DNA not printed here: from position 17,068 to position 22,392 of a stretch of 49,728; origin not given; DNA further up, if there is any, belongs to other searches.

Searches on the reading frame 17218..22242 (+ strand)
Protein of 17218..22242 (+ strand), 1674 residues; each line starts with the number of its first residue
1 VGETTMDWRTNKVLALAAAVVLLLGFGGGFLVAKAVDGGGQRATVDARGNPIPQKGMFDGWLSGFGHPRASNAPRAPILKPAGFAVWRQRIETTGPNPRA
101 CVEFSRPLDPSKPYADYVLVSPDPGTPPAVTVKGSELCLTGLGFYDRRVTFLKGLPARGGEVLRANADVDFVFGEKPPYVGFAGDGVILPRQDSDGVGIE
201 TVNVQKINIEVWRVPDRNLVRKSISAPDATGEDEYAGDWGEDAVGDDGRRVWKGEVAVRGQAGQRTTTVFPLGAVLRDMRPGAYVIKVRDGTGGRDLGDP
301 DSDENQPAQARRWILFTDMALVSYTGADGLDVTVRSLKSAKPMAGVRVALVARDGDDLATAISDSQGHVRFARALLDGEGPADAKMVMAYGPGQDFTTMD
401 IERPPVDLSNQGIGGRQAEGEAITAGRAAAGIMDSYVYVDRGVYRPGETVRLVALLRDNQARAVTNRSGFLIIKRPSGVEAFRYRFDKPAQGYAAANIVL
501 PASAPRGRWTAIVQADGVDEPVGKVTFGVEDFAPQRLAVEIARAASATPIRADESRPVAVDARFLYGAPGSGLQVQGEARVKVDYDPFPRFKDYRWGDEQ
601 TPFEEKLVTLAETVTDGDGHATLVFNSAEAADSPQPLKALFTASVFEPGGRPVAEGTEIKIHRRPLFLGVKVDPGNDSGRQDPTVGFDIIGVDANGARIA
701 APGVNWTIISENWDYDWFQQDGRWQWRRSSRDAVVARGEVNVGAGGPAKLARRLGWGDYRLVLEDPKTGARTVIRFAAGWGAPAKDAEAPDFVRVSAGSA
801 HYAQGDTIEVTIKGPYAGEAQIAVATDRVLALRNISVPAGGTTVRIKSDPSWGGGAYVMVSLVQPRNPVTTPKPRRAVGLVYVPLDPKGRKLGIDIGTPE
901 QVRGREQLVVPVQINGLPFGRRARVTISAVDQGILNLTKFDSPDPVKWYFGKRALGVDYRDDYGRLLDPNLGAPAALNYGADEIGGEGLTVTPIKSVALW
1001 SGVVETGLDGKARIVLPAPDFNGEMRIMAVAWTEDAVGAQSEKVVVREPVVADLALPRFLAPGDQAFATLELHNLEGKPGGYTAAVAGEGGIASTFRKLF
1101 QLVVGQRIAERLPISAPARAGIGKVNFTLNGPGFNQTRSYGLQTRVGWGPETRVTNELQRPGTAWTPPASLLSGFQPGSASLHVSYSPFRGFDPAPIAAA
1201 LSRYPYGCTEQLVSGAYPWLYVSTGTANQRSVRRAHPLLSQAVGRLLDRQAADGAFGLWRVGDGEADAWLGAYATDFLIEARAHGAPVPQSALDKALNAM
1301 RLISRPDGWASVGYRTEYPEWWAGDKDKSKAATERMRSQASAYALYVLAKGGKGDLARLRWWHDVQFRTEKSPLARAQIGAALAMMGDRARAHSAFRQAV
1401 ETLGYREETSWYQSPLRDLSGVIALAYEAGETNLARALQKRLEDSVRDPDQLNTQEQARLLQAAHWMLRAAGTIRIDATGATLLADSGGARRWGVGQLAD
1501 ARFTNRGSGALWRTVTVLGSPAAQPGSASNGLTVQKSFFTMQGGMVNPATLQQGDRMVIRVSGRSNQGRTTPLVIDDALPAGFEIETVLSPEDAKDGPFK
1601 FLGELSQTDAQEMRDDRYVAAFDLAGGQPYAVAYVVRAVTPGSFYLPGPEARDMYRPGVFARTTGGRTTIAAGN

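Call 33: search_protein_families(library=pfam, proteins=[window:17218-22242:+], max_evalue=0.00001)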
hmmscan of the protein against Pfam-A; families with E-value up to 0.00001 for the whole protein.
window:17218-22242:+ (1674 aa): 8 families
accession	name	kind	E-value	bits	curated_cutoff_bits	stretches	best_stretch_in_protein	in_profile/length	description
PF11974.14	bMG3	-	2.1e-28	98.8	34.9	1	316-417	1-102/103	Bacterial alpha-2-macroglobulin MG3 domain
PF17962.7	bMG6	-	1.2e-27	96.7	23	1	669-780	1-112/112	Bacterial macroglobulin domain 6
PF17972.7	bMG5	-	5.3e-26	91.9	26.5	1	536-656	2-120/127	Bacterial Alpha-2-macroglobulin MG5 domain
PF17973.7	bMG10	-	7.2e-26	91.3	26.2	1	1531-1657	1-130/131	Bacterial Alpha-2-macroglobulin MG10 domain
PF01835.25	MG2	-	5.5e-20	72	32.8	1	435-529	2-96/96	MG2 domain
PF07703.20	A2M_BRD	-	7.8e-17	62.3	22.7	1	795-937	3-140/140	Alpha-2-macroglobulin bait region domain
PF21142.3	A2M_bMG2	-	1.2e-10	41.8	25.5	1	181-286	1-102/119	Bacterial alpha-2 macroglobulin MG2 domain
PF00207.28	A2M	-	2.1e-10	40.7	21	1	998-1078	2-84/92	Alpha-2-macroglobulin family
